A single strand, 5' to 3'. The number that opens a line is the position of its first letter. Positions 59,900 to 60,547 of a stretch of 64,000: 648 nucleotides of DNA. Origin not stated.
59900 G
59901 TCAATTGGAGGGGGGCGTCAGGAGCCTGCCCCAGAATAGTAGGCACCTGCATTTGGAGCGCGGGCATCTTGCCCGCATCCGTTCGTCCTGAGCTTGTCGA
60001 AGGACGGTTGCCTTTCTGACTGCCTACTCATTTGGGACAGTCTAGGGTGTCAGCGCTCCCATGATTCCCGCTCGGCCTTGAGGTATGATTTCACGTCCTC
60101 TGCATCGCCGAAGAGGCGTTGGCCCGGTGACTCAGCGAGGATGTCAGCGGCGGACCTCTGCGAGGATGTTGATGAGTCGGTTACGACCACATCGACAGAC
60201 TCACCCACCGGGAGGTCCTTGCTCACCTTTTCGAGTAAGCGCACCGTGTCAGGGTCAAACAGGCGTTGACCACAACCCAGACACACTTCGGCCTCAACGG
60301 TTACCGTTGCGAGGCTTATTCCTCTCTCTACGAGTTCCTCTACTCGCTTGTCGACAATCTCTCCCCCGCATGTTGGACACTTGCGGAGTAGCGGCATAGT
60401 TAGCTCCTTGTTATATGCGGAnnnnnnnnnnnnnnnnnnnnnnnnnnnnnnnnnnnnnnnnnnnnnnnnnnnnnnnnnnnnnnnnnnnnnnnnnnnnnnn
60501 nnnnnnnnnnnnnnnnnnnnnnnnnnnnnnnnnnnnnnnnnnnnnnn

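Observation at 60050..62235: Low-GC four-gene operon beside alaS: leader ORF, Zn-ribbon-like 134-aa protein, DUF2806/Abi-alpha-like protein and YgiT-type zinc-ribbon protein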

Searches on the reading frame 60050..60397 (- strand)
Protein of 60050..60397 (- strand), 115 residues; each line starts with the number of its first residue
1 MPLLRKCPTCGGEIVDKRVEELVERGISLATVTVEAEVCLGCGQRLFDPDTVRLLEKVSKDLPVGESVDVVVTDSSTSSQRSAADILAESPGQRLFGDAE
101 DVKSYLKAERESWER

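Call 3: search_protein_families(library=pfam, proteins=[window:60050-60397:-], max_evalue=1)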
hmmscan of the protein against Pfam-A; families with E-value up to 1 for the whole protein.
window:60050-60397:- (115 aa): 10 families
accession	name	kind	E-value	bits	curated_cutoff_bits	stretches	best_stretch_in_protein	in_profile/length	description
PF17915.7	zf_Rg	-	0.0046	16.8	25.5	1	5-20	8-23/49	Reverse gyrase zinc finger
PF15731.11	MqsA_antitoxin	-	0.0074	16.8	30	1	6-78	2-74/131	Antitoxin component of bacterial toxin-antitoxin system, MqsA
PF10083.14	DUF2321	-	0.015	15.4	24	1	3-95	36-121/157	Uncharacterized protein conserved in bacteria (DUF2321)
PF13248.11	Zn_ribbon_3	-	0.017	15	27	0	6-19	4-16/26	zinc-ribbon domain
PF01396.24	Zn_ribbon_Top1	-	0.062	13.5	32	1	5-18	2-15/39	Topoisomerase DNA binding C4 zinc finger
PF24460.1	DUF7575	-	0.067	13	28.5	1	6-17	5-15/28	Domain of unknown function (DUF7575)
PF12172.15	zf-ChsH2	-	0.12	12.6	23.2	0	6-12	13-33/37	ChsH2, rubredoxin-like zinc ribbon domain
PF23455.1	DUF7129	-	0.16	12.1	30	0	5-15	28-38/45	Domain of unknown function (DUF7129)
PF06906.16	DUF1272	-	0.19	12.3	25.3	1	5-17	42-54/57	Protein of unknown function (DUF1272)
PF01258.23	zf-dskA_traR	-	0.6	10.6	24.9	0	5-20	4-19/36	Prokaryotic dksA/traR C4-type zinc finger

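Call 4: search_protein_families(library=padloc, proteins=[window:60050-60397:-], max_evalue=1)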
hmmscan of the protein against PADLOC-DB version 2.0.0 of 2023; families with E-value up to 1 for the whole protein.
window:60050-60397:- (115 aa): 0 families

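Call 5: search_protein_families(library=ncbifam, proteins=[window:60050-60397:-], max_evalue=1)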
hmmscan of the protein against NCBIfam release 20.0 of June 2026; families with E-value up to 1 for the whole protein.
window:60050-60397:- (115 aa): 6 families
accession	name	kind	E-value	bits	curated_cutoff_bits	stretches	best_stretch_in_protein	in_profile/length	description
TIGR03831.1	YgiT_finger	domain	1.9e-05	24.8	20.2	1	7-50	1-46/46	YgiT-type zinc finger protein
TIGR03830.1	CxxCG_CxxCG_HTH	subfamily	0.00015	21.5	61.8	1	7-61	1-56/127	type II TA system antitoxin MqsA family protein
NF047912.1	ECs_2282_CxxC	subfamily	0.022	14.6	37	1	6-17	4-15/60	ECs_2282 family putative zinc-binding protein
TIGR03655.1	anti_R_Lar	subfamily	0.027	14.8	39.6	1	4-45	1-37/55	Lar family restriction alleviation protein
NF033497.1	rubre_like_arch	subfamily_domain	0.039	13.7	32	1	5-14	17-26/34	rubrerythrin-like domain-containing protein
TIGR04165.1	methano_modCys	hypoth_equivalog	0.089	13.1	60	1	3-43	6-43/50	TIGR04165 family Cys-rich peptide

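Call 6: search_protein_families(library=phrogs, proteins=[window:60050-60397:-], max_evalue=1)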
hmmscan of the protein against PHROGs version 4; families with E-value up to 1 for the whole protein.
window:60050-60397:- (115 aa): 6 families
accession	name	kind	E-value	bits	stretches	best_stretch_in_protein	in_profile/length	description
phrog_9089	-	unknown function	0.04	15.4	1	6-28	28-50/77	-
phrog_4852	-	unknown function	0.047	14.4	1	6-48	15-41/194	-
phrog_19114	-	unknown function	0.076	14.1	1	5-52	3-52/135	-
phrog_29304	-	unknown function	0.14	13.4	0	6-31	37-62/77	-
phrog_2993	-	unknown function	0.19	12.3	1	6-45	19-53/90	-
phrog_19679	-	unknown function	0.29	12.5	1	6-45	73-111/124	-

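Call 12: find_encoding_contigs(protein=window:60050-60397:-, flank=10000)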
Protein window:60050-60397:- (115 aa): 2 contigs read that carry it; 2 places shown.
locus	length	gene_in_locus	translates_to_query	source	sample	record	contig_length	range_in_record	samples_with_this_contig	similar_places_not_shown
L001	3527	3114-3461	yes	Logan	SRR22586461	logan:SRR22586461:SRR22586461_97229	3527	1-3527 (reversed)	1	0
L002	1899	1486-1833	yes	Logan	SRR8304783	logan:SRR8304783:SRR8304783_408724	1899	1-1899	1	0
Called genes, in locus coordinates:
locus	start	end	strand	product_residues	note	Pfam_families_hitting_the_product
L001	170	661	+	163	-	-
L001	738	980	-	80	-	-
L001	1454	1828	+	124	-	-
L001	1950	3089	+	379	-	PF10987:DUF2806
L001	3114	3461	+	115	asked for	-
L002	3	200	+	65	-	?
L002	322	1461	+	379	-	PF10987:DUF2806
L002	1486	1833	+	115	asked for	-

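Call 43: find_homologous_proteins(query=window:60050-60397:-, max_evalue=0.001)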
Query window:60050-60397:- (115 aa): 17 proteins with E <= 0.001 among 48 candidates.
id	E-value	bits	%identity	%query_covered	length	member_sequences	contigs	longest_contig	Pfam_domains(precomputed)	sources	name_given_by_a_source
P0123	1.7e-67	242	100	100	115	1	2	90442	-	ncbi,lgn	-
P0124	1.2e-22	98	63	63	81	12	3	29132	-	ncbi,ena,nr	ncbi:MAG: YgiT-type zinc finger protein [Dehalococcoidia bacterium]|nr:YgiT-type zinc finger protein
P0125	1.5e-22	98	70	60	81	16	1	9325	-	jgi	-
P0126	4.0e-21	93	67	60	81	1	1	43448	-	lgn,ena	-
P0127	1.2e-18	85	75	53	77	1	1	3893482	-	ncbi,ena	-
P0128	3.3e-18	84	74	53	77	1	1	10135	-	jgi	-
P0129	4.6e-18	83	74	53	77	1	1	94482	-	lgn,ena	-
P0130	3.0e-17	81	74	53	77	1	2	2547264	-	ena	-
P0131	2.0e-16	78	69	53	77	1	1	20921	-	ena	-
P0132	1.2e-15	76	67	53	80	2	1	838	-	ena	-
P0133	3.1e-15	74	67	53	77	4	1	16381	-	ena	-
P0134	1.9e-14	72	66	53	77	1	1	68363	-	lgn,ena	-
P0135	7.2e-13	67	61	53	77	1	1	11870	-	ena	-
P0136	3.5e-12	64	50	54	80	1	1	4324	PF15731.12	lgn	-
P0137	5.1e-12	64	62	50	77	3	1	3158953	-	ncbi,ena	-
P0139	1.8e-11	62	43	61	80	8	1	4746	PF26237.1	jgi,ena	-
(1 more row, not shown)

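Call 44: find_encoding_contigs(protein=P0127, flank=4000, max_places=3)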
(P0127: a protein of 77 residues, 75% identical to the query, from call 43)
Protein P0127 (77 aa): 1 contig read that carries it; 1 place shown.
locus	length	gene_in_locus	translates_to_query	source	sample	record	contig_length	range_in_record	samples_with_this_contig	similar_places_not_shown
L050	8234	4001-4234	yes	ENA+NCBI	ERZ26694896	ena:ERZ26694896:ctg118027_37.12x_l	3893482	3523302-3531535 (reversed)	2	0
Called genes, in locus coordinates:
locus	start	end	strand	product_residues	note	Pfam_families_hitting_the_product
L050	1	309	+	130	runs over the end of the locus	PF01850:PIN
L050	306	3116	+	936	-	PF20464:MmeI_N, PF20465:MmeI_hel, PF20473:MmeI_Mtase, PF20466:MmeI_TRD (weak)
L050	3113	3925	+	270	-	-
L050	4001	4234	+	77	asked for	-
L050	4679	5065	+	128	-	PF00903:Glyoxalase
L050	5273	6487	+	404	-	PF00289:Biotin_carb_N, PF02786:CPSase_L_D2, PF07478:Dala_Dala_lig_C (weak), PF02785:Biotin_carb_C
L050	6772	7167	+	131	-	PF01850:PIN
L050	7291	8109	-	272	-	PF00106:adh_short, PF08659:KR, PF13561:adh_short_C2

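Call 45: find_encoding_contigs(protein=P0124, flank=4000, max_places=4)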
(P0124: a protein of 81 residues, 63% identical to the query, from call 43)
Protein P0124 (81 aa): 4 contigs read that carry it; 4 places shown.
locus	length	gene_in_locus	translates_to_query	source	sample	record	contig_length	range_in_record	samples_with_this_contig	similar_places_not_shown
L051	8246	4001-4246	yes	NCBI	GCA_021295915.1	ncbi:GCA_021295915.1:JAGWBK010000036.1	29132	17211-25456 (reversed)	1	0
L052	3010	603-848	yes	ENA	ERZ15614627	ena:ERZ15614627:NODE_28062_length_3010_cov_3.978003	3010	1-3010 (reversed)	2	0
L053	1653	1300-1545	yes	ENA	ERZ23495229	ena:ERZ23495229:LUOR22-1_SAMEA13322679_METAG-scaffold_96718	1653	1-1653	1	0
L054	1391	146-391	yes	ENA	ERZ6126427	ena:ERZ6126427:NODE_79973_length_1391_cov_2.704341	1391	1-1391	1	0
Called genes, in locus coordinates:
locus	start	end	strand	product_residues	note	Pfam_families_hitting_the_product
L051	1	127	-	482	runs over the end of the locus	PF00817:IMS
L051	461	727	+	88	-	PF02566:OsmC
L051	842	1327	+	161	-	PF07681:DoxX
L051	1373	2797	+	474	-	PF00890:FAD_binding_2 (weak), PF01266:DAO (weak), PF01593:Amino_oxidase (faint), PF12831:FAD_oxidored (weak), PF13450:NAD_binding_8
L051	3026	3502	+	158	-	-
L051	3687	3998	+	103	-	PF14076:DUF4258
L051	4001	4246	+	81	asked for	-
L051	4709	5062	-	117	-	-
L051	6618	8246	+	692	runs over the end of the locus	PF01411:tRNA-synt_2c, PF07973:tRNA_SAD, PF02272:DHHA1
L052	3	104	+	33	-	?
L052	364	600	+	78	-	PF14076:DUF4258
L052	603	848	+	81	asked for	-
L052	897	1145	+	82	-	-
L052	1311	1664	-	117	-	-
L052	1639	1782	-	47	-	-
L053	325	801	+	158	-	-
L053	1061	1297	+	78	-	PF14076:DUF4258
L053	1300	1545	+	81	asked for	-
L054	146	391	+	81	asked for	-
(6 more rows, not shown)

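Call 66: search_protein_families(library=pfam, proteins=[L050:3113-3925:+, L051:3687-3998:+, L051:4001-4246:+, L051:4709-5062:-, L051:3026-3502:+], max_evalue=0.1)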
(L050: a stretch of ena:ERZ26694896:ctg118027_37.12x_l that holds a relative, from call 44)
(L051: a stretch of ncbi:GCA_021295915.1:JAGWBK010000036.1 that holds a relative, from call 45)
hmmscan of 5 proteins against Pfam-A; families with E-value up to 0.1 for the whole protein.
L050:3113-3925:+ (270 aa): 2 families
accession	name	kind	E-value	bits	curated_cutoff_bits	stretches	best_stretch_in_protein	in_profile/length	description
PF18739.6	HEPN_Apea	-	0.017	16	24.4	1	128-205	41-113/136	Apea-like HEPN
PF17884.7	DUF5591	-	0.049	13.9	26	0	220-266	65-110/150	Domain of unknown function (DUF5591)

L051:3687-3998:+ (103 aa): 1 family
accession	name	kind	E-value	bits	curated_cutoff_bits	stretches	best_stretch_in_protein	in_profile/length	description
PF14076.12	DUF4258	-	5.3e-20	71.9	25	1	17-89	1-71/71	Domain of unknown function (DUF4258)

L051:4001-4246:+ (81 aa): 4 families
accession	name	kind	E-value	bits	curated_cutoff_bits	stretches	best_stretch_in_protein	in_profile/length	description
PF13453.11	Zn_ribbon_TFIIB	-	0.029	14.2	22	0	4-16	19-31/41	Transcription factor zinc-finger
PF17915.7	zf_Rg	-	0.056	13.3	25.5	0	5-20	8-23/49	Reverse gyrase zinc finger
PF24042.1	DUF7351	-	0.073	13.3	31.2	1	7-57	69-115/177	Domain of unknown function (DUF7351)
PF06906.16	DUF1272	-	0.1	13.2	25.3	0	5-17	42-54/57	Protein of unknown function (DUF1272)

L051:4709-5062:- (117 aa): 2 families
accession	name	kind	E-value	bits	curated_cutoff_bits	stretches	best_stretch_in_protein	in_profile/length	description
PF15919.11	HicB_lk_antitox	-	2.5e-05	24.8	27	1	19-82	11-73/123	HicB_like antitoxin of bacterial toxin-antitoxin system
PF21748.3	UPF0150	-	0.0076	16.6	27.3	1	18-47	18-47/64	UPF0150-like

L051:3026-3502:+ (158 aa): 0 families

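Call 83: search_protein_families(library=pfam, proteins=[P0127, P0130, P0137, P0124, P0136, P0139], max_evalue=1)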
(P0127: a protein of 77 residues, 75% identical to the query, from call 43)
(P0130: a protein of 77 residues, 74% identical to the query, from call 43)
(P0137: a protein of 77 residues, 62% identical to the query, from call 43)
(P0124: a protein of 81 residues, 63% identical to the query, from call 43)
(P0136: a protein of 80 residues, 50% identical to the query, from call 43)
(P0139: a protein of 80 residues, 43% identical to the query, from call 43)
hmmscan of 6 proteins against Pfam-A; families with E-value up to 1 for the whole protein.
P0127 (77 aa): 0 families

P0130 (77 aa): 0 families

P0137 (77 aa): 0 families

P0124 (81 aa): 8 families
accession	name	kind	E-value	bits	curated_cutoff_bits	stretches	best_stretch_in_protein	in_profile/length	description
PF13453.11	Zn_ribbon_TFIIB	-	0.029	14.2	22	1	4-16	19-31/41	Transcription factor zinc-finger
PF17915.7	zf_Rg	-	0.056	13.3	25.5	1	5-20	8-23/49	Reverse gyrase zinc finger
PF24042.1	DUF7351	-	0.073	13.3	31.2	1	7-57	69-115/177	Domain of unknown function (DUF7351)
PF06906.16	DUF1272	-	0.1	13.2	25.3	1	5-17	42-54/57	Protein of unknown function (DUF1272)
PF04423.19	Rad50_zn_hook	-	0.11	12.8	24.3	1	6-24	21-39/52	Rad50 zinc hook motif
PF15731.11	MqsA_antitoxin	-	0.14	12.7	30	1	6-63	2-61/131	Antitoxin component of bacterial toxin-antitoxin system, MqsA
PF14437.12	MafB19-deam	-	0.16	12.3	27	1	5-28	80-103/142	MafB19-like deaminase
PF01396.24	Zn_ribbon_Top1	-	0.2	11.9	32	1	6-18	3-15/39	Topoisomerase DNA binding C4 zinc finger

P0136 (80 aa): 21 families
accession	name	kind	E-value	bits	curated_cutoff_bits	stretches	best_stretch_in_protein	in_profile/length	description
PF15731.11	MqsA_antitoxin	-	1.3e-05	25.8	30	1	6-65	2-63/131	Antitoxin component of bacterial toxin-antitoxin system, MqsA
PF13248.11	Zn_ribbon_3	-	0.0003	20.6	27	1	31-46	11-26/26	zinc-ribbon domain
PF23455.1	DUF7129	-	0.0035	17.5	30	0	5-15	28-38/45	Domain of unknown function (DUF7129)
PF14369.11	Zn_ribbon_19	-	0.0053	17.3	30.8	1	4-16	20-33/35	zinc-ribbon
PF14149.11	YhfH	-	0.0065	16.7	27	1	3-17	12-26/37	YhfH-like protein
PF01396.24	Zn_ribbon_Top1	-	0.0098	16.1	32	1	5-18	2-15/39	Topoisomerase DNA binding C4 zinc finger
PF06221.18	zf-C2HC5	-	0.013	15.9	25.8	0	37-54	35-52/54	Putative zinc finger motif, C2HC5-type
PF24042.1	DUF7351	-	0.014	15.6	31.2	1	7-51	69-109/177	Domain of unknown function (DUF7351)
PF24460.1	DUF7575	-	0.028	14.2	28.5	1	6-14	5-13/28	Domain of unknown function (DUF7575)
PF12773.13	DZR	-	0.034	14.8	27.3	1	6-46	14-34/45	Double zinc ribbon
PF06906.16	DUF1272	-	0.041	14.4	25.3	1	6-17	43-54/57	Protein of unknown function (DUF1272)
PF06827.20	zf-FPG_IleRS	-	0.05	13.9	21.3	1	4-16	1-13/30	Zinc finger found in FPG and IleRS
PF14437.12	MafB19-deam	-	0.07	13.5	27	1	5-29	80-104/142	MafB19-like deaminase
PF17848.7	Zn_ribbon_ACC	-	0.12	13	24.5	0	6-21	3-18/26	Acetyl-CoA carboxylase zinc finger domain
PF05191.20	ADK_lid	-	0.13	12.6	26.6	0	36-47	21-32/36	Adenylate kinase, active site lid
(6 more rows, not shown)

P0139 (80 aa): 17 families
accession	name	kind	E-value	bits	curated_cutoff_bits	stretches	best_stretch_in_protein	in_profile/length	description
PF15731.11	MqsA_antitoxin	-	4.1e-05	24.1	30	1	6-66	2-64/131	Antitoxin component of bacterial toxin-antitoxin system, MqsA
PF05191.20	ADK_lid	-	0.0016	18.7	26.6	1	6-18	23-35/36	Adenylate kinase, active site lid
PF06906.16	DUF1272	-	0.0025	18.3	25.3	1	6-17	43-54/57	Protein of unknown function (DUF1272)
PF01396.24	Zn_ribbon_Top1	-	0.0026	18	32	1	5-18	2-15/39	Topoisomerase DNA binding C4 zinc finger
PF23455.1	DUF7129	-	0.011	15.9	30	0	5-15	28-38/45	Domain of unknown function (DUF7129)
PF13065.11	DUF3928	-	0.014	16.5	30.3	1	18-75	9-66/95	Protein of unknown function (DUF3928)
PF13453.11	Zn_ribbon_TFIIB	-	0.015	15.1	22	1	6-21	1-16/41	Transcription factor zinc-finger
PF03119.21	DNA_ligase_ZBD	-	0.037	14.4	25.8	1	6-23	1-18/27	NAD-dependent DNA ligase C4 zinc finger domain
PF12773.13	DZR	-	0.066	13.8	27.3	1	6-47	14-35/45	Double zinc ribbon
PF24042.1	DUF7351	-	0.1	12.8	31.2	1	7-50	69-108/177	Domain of unknown function (DUF7351)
PF19792.4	DUF6276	-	0.11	13.1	27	1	6-43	1-36/128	Family of unknown function (DUF6276)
PF17848.7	Zn_ribbon_ACC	-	0.14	12.8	24.5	0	6-21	3-18/26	Acetyl-CoA carboxylase zinc finger domain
PF09723.15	Zn_ribbon_8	-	0.16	12.5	34.4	1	5-17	27-39/41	Zinc ribbon domain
PF24460.1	DUF7575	-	0.18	11.7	28.5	1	6-19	5-17/28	Domain of unknown function (DUF7575)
PF14149.11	YhfH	-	0.19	12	27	0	6-17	15-26/37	YhfH-like protein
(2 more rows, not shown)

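Call 84: find_encoding_contigs(protein=P0137, flank=3000, max_places=3)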
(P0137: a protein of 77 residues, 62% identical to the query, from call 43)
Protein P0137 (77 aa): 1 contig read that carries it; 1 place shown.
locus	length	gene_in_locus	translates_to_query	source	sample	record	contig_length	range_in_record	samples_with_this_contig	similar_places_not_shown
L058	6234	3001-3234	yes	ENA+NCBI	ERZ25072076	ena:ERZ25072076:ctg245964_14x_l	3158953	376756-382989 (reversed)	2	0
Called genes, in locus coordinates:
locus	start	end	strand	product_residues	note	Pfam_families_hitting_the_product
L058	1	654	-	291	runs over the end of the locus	PF13592:HTH_33, PF13358:DDE_3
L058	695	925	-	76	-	PF13384:HTH_23, PF13551:HTH_29 (weak)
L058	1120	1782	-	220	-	-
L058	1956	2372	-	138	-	-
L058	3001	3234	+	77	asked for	-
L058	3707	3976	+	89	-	PF01695:IstB_IS21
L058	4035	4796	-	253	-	PF01609:DDE_Tnp_1 (weak)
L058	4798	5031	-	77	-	-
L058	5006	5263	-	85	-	PF13808:DDE_Tnp_1_assoc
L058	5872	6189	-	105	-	PF00075:RNase_H (weak)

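Call 85: find_encoding_contigs(protein=P0130, flank=3000, max_places=3)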
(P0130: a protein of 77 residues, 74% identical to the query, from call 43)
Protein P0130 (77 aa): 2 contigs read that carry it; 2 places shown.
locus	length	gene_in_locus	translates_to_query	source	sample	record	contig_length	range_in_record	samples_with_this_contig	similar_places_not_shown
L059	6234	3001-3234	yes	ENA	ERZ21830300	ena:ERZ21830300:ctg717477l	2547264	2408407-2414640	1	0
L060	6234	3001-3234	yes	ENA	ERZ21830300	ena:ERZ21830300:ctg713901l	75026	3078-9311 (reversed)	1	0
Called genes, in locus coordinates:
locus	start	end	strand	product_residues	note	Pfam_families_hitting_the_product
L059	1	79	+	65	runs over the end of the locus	PF00364:Biotin_lipoyl, PF25917:BSH_RND (faint), PF25973:BSH_CzcB (faint), PF25984:BSH_YknX (faint)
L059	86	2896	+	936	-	PF20464:MmeI_N, PF20465:MmeI_hel, PF20473:MmeI_Mtase, PF20466:MmeI_TRD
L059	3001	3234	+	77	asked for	-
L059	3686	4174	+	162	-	PF00903:Glyoxalase, PF22677:Ble-like_N (weak)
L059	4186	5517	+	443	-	PF00289:Biotin_carb_N, PF02222:ATP-grasp (weak), PF02786:CPSase_L_D2, PF07478:Dala_Dala_lig_C, PF02785:Biotin_carb_C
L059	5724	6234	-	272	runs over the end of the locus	PF00106:adh_short, PF08659:KR, PF13561:adh_short_C2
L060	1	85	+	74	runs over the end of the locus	PF25917:BSH_RND (faint), PF25973:BSH_CzcB (faint), PF25984:BSH_YknX (weak), PF00364:Biotin_lipoyl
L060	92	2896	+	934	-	PF20464:MmeI_N, PF20465:MmeI_hel, PF20473:MmeI_Mtase, PF20466:MmeI_TRD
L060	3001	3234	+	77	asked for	-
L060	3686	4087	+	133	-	PF00903:Glyoxalase, PF22677:Ble-like_N (weak)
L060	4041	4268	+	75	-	-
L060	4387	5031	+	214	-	PF00289:Biotin_carb_N, PF02786:CPSase_L_D2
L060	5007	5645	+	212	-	PF02786:CPSase_L_D2, PF02785:Biotin_carb_C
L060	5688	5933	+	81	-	-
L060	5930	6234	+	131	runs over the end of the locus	PF01850:PIN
